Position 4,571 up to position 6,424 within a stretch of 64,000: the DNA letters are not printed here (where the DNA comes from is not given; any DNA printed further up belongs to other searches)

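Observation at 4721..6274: Orphan 517-aa helical, Lys/Asp-rich effector-like protein isolated between a bidirectional terminator and a 180-bp AT-rich spacer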

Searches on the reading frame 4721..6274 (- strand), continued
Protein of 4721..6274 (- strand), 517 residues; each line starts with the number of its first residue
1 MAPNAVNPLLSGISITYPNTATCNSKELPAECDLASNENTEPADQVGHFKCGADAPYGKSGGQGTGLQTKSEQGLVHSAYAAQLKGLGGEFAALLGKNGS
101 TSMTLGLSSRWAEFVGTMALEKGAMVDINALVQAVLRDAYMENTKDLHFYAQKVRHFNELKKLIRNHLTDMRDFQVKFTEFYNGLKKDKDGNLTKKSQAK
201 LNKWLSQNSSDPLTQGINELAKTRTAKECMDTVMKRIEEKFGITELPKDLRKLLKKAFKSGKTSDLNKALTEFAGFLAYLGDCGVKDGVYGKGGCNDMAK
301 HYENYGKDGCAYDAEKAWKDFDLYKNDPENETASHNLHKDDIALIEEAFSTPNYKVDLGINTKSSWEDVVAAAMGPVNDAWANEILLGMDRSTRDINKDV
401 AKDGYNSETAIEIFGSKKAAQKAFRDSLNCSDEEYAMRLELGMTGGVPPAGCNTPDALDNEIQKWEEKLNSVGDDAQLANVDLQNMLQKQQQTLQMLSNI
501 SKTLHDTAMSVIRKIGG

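Call 23: search_protein_families(library=pfam, proteins=[L001:9543-9926:+, L001:11725-13437:+, L001:13919-14491:+, L001:14594-15229:+, L001:15294-15566:+, L001:15640-16719:+, L001:16817-17740:+, L001:17753-18592:+, L001:18604-20676:+, L001:20679-20936:+], max_evalue=1)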
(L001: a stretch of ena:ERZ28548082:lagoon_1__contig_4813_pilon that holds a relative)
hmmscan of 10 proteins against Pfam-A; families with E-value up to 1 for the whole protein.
L001:9543-9926:+ (127 aa): 0 families

L001:11725-13437:+ (570 aa): 0 families

L001:13919-14491:+ (190 aa): 0 families

L001:14594-15229:+ (211 aa): 1 family
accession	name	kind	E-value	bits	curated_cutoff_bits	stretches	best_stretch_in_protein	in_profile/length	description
PF17660.6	BTRD1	-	0.054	13.9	23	1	38-62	5-29/50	Polyglycine hydrolase-like, structural repeat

L001:15294-15566:+ (90 aa): 2 families
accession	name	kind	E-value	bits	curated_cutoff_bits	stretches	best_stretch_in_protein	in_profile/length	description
PF07007.17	LprI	-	0.033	15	22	1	40-80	5-45/106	Lysozyme inhibitor LprI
PF12269.13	CpG_bind_C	-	0.082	13.1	26.3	1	25-81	14-69/236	CpG binding protein C-terminal domain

L001:15640-16719:+ (359 aa): 18 families
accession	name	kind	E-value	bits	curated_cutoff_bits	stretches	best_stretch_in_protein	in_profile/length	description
PF00515.34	TPR_1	-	1.7e-11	43.8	27.8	2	78-111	1-34/34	Tetratricopeptide repeat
PF07719.23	TPR_2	-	2.6e-11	43.2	27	1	78-111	1-34/34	Tetratricopeptide repeat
PF14559.12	TPR_19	-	9.7e-10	39.1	25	2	91-144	4-57/68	Tetratricopeptide repeat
PF13432.12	TPR_16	-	6.5e-08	33.3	32.7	1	52-112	5-65/65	Tetratricopeptide repeat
PF13431.12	TPR_17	-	7.5e-08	32.5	24.4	1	295-322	1-28/34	Tetratricopeptide repeat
PF13424.12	TPR_12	-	1.2e-07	32.3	30.1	2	77-130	2-63/77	Tetratricopeptide repeat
PF23914.1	TPR_CcmH_CycH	-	1.2e-07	32.2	42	1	72-118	44-90/158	Cytochrome c-type biogenesis protein H TPR domain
PF13414.12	TPR_11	-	9.5e-07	28.9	26.8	1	92-113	8-29/42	TPR repeat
PF13428.12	TPR_14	-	2.7e-06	27.9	23.5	2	80-113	3-36/44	Tetratricopeptide repeat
PF13371.12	TPR_9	-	4.4e-06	27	35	1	60-116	11-67/73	Tetratricopeptide repeat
PF13181.12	TPR_8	-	2.5e-05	24.5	25.7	1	84-110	7-33/34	Tetratricopeptide repeat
PF12895.13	ANAPC3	-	0.0008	20.1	27.2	1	62-136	7-80/82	Anaphase-promoting complex, cyclosome, subunit 3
PF13174.12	TPR_6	-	0.0024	18.8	26.3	0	84-110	6-32/33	Tetratricopeptide repeat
PF07720.18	TPR_3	-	0.0063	17.1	20.7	0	83-101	6-24/34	Tetratricopeptide repeat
PF20308.4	TPR-S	-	0.035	15.1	27.6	0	285-357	11-65/102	Tetratricopeptide Repeats-Sensor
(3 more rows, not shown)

L001:16817-17740:+ (307 aa): 8 families
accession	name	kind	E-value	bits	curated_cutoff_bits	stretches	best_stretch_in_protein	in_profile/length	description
PF04888.17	SseC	-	2.2e-05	24.6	30.2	2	226-302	235-311/312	Secretion system effector C (SseC) like family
PF03036.21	Perilipin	-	0.001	18.7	33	2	135-188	204-258/403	Perilipin family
PF20990.2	DUF2207_C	-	0.0014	18.8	33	1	140-225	99-183/247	Predicted membrane protein (DUF2207) C-terminal domain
PF18181.6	SLATT_1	-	0.075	13.5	26.3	1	180-267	26-113/122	SMODS and SLOG-associating 2TM effector domain 1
PF00881.29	Nitroreductase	-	0.34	11.5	23.5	1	121-218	51-147/167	Nitroreductase family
PF12326.13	EOS1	-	0.43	11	23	0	176-289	32-149/163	N-glycosylation protein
PF18829.7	Importin_rep_6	-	0.74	10.6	23.9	0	252-294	51-93/110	Importin repeat 6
PF18075.7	FtsX_ECD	-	0.79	10.8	23.5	1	249-292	7-50/96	FtsX extracellular domain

L001:17753-18592:+ (279 aa): 4 families
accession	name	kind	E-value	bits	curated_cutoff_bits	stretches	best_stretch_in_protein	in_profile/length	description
PF17082.10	Spc29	-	0.005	17.1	31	0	232-273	9-45/245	Spindle Pole Component 29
PF06810.17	Phage_scaffold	-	0.026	14.9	35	0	218-261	49-91/170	Phage capsid assembly scaffolding protein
PF14561.12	TPR_20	-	0.069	13.9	25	1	218-275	23-79/90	Tetratricopeptide repeat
PF13851.11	GAS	-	0.26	11.1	32.3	0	113-152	127-166/200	Growth-arrest specific micro-tubule binding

L001:18604-20676:+ (690 aa): 1 family
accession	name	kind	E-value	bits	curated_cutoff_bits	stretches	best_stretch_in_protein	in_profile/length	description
PF18088.7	Glyco_H_20C_C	-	0.1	12.8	27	0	453-482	134-163/194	Glycoside Hydrolase 20C C-terminal domain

L001:20679-20936:+ (85 aa): 0 families

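Call 24: search_protein_representatives(protein=window:4721-6274:-)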
Query: 517 residues. Proteins with E-value up to 0.001 (for the whole library): 1595; up to 1e-10: 1038; up to 1e-30: 140. The best 150 are listed.
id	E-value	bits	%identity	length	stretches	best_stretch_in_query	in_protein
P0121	5.8e-128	444.3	85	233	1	285-517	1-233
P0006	7.7e-109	381.2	57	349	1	158-517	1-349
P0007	4.4e-103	362.2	48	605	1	121-516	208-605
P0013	3.4e-97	342.8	48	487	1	124-517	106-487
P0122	5.2e-79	282.8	42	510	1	97-515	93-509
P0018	3.4e-77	276.8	43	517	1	85-517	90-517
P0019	9.5e-77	275.4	43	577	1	122-515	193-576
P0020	8.5e-69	249.2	41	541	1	125-517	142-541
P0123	3.1e-60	220.9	70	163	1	356-517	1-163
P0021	1.4e-57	212.1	54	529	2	1-177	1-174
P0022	2.4e-55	204.8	38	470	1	100-517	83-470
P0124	4.7e-54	200.5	41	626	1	118-516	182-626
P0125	4.0e-52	194.2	72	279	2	80-174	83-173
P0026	1.1e-51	192.7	45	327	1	216-517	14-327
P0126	1.8e-51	192.0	47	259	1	245-516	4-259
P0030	2.7e-50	188.1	71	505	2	448-517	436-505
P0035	4.9e-45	170.8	65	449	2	445-516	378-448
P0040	1.1e-43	166.3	50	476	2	437-516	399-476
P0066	2.2e-40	155.4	70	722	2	453-517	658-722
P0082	2.8e-39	151.8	68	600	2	454-517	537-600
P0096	4.3e-38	147.9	58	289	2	451-517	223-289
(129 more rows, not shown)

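Call 25: predict_structure(alignment_id=A1)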
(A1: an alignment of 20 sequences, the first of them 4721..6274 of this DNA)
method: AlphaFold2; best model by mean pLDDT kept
length: 517 residues; sequences in the alignment: 20
mean_pLDDT: 68.8   pTM: 0.47
mean pLDDT of the five models: 68.8, 66.3, 65.6, 63.8, 63.7
residues with pLDDT >= 90: 63; 70-90: 273; 50-70: 56; < 50: 125
segments of 3 or more residues with pLDDT < 50: 1-111, 114-126
pLDDT, mean of each block of 10 residues (from residue 1): 31 26 26 25 28 29 23 30 42 38 42 48 48 63 73 83 89 90 84 71 79 63 76 91 91 90 80 92 88 81 80 91 89 84 89 84 87 80 85 76 72 75 76 80 75 81 90 85 80 73 68 56
secondary structure, 60 per line:
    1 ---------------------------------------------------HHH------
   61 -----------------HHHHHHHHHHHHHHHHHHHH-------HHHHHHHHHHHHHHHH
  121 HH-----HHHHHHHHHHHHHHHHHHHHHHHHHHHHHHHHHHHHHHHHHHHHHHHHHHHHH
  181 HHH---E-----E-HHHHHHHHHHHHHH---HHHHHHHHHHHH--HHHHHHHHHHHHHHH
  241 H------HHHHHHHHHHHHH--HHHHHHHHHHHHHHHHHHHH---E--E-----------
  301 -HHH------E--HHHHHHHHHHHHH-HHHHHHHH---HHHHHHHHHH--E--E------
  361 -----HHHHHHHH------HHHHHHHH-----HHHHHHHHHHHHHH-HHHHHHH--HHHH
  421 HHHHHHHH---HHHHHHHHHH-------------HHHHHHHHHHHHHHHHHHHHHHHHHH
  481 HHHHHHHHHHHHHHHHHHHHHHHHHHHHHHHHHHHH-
elements in order: H78-97 H105-122 H128-183 H195-208 H212-223 H226-241 H248-260 H263-282 H314-326 H328-335 H339-348 H366-373 H380-387 H393-406 H408-414 H417-428 H432-441 H455-516

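Call 26: find_encoding_contigs(protein=P0016, flank=10000, max_places=3)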
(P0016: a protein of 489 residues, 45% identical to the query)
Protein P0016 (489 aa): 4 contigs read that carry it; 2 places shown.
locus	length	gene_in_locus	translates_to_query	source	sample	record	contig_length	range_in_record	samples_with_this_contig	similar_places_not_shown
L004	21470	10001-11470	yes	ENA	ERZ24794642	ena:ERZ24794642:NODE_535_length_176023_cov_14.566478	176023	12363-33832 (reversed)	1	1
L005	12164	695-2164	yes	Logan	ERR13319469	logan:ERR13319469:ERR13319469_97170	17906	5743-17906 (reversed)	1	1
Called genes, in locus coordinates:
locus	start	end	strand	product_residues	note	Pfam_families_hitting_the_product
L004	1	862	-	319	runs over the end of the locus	-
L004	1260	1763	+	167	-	-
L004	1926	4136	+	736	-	PF13646:HEAT_2 (weak)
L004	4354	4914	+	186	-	-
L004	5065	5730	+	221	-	-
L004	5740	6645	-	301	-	PF01545:Cation_efflux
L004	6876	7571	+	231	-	-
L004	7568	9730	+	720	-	PF22544:HYDIN_VesB_CFA65-like_Ig (weak), PF03781:FGE-sulfatase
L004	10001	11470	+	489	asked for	-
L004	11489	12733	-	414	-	-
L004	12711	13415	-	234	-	PF02463:SMC_N (faint), PF00005:ABC_tran, PF13304:AAA_21 (faint)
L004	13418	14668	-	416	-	PF12704:MacB_PCD, PF02687:FtsX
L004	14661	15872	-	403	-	PF12704:MacB_PCD, PF02687:FtsX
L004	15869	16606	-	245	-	PF17131:TP_0789-like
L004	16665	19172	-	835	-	PF01186:Lysyl_oxidase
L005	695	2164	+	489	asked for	-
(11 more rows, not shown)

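Call 27: find_encoding_contigs(protein=P0084, flank=10000, max_places=3)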
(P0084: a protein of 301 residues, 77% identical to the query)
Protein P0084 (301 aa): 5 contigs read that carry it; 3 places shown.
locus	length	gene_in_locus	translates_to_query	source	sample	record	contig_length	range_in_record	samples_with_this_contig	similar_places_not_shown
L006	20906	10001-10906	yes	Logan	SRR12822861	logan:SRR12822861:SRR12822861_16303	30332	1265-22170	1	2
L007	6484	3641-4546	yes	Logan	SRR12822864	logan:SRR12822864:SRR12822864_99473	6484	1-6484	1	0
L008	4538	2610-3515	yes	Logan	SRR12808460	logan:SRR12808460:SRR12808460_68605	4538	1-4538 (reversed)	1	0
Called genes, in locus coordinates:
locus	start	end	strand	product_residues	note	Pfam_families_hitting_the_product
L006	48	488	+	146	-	PF07963:N_methyl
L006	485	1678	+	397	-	PF07963:N_methyl, PF16074:PilW (weak)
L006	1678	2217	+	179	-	PF14341:PilX_N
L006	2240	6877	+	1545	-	PF01839:FG-GAP (faint), PF13517:FG-GAP_3, PF05567:T4P_PilY1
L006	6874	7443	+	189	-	PF07963:N_methyl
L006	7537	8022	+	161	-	PF07719:TPR_2 (faint)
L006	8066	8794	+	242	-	-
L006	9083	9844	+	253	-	PF25994:HH_AprE (weak)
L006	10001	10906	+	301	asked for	-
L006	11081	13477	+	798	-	-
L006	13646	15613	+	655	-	-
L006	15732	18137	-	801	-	PF08487:VIT, PF13757:VIT_2, PF00092:VWA, PF05762:VWA_CoxE (weak), PF13519:VWA_2, PF13768:VWA_3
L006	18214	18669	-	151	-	PF13424:TPR_12 (faint), PF00515:TPR_1 (faint), PF07719:TPR_2 (faint), PF13432:TPR_16 (weak)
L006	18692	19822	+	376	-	PF13360:PQQ_2, PF13570:Beta-prop_ACSF4 (weak), PF13360:PQQ_2, PF01011:PQQ (faint), PF13360:PQQ_2, PF13570:Beta-prop_ACSF4, PF13360:PQQ_2, PF13360:PQQ_2, +1 more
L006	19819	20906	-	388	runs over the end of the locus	PF06271:RDD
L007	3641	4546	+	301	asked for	-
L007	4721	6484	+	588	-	?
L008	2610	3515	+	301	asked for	-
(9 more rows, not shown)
